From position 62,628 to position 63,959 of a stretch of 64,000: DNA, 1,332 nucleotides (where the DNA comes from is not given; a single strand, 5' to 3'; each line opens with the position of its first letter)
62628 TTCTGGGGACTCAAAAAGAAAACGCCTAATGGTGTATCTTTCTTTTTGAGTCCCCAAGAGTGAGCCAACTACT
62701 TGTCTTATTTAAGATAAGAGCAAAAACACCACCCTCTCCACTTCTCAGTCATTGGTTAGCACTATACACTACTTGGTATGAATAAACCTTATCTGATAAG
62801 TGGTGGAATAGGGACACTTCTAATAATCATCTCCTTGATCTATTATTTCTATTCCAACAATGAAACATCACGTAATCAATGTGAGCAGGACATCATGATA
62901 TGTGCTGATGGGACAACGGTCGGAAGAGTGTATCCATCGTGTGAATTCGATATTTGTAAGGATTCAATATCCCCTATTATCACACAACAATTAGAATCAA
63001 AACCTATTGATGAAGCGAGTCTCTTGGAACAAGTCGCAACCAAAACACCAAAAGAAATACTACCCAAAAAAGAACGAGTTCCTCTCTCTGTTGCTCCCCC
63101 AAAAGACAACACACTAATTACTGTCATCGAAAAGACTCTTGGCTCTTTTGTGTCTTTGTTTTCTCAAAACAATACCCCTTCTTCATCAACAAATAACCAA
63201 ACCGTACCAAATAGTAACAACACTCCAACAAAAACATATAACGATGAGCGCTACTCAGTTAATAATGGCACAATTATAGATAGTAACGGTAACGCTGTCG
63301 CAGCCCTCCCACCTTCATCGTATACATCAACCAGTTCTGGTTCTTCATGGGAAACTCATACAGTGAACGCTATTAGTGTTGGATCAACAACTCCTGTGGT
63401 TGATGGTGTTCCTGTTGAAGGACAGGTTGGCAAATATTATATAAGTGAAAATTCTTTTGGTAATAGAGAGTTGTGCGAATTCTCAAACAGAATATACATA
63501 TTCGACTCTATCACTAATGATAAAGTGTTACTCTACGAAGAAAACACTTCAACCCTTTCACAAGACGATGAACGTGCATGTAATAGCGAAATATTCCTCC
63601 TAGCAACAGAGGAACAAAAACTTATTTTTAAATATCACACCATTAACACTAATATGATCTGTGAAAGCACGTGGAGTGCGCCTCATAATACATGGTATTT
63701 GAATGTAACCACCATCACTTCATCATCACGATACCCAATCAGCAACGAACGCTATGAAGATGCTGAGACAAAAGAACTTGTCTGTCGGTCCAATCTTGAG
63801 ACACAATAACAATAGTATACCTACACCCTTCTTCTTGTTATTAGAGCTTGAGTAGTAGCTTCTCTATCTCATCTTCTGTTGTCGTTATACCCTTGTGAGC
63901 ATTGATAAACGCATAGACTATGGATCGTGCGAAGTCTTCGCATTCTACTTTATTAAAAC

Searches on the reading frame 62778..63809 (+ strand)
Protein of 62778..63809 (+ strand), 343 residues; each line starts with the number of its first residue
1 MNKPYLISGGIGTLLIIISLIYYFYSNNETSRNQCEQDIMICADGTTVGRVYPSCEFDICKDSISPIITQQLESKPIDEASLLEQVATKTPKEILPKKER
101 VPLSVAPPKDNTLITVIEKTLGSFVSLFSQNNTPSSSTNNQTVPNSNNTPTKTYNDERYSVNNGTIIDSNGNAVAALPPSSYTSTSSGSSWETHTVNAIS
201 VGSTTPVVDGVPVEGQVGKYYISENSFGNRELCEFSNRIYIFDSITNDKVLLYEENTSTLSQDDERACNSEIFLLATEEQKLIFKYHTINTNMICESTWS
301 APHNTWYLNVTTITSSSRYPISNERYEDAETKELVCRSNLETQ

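Call 56: find_encoding_contigs(protein=window:62778-63809:+, flank=10000, max_places=3)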
Protein window:62778-63809:+ (343 aa): no gene with exactly this product is on record in the collection.
